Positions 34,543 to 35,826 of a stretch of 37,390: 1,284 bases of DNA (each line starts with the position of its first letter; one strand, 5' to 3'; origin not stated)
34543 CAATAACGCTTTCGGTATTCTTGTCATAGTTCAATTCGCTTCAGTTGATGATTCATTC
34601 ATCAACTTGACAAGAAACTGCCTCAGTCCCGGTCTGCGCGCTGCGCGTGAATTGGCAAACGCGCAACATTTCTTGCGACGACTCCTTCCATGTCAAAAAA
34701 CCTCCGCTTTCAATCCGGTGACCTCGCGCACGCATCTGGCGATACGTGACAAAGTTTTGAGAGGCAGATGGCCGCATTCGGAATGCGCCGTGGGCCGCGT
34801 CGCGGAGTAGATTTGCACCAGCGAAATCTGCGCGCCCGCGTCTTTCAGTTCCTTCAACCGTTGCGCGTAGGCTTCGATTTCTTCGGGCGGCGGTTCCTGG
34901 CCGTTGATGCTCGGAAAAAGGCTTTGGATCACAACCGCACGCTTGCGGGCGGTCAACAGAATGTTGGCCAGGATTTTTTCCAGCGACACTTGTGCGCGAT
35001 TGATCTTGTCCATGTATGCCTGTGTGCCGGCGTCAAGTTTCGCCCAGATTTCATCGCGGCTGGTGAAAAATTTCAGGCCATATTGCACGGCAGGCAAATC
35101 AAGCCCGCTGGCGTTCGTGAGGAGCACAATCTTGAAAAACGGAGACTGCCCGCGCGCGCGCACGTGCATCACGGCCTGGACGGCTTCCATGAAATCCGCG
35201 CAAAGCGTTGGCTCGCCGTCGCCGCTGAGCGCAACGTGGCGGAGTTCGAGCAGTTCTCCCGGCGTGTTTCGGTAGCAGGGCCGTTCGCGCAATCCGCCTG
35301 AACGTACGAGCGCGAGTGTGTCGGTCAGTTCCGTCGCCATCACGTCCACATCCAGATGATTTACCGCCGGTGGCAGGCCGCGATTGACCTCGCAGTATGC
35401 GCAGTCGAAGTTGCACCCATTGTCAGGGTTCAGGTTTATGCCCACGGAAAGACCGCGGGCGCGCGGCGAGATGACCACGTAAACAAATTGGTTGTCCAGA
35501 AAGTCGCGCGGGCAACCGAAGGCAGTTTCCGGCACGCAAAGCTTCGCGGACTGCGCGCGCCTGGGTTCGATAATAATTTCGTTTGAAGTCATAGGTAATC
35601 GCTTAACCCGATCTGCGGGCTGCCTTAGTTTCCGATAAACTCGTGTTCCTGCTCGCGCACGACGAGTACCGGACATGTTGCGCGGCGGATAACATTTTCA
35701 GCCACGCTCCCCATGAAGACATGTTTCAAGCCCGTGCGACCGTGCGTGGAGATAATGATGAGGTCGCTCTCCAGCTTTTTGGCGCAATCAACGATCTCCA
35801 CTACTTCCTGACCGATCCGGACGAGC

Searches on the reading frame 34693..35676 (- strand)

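Call 29: search_protein_families(library=pfam, proteins=[window:34693-35676:-], max_evalue=0.01)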
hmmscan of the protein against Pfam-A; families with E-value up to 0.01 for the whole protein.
window:34693-35676:- (327 aa): 1 family
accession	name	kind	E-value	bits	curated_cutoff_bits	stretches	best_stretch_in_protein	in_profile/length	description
PF04055.27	Radical_SAM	-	4.8e-07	30.5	29.5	0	84-116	3-36/166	Radical SAM superfamily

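Call 61: search_protein_families(library=ncbifam, proteins=[window:34693-35676:-], max_evalue=0.0001)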
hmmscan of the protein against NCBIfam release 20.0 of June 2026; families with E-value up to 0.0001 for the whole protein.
window:34693-35676:- (327 aa): 0 families
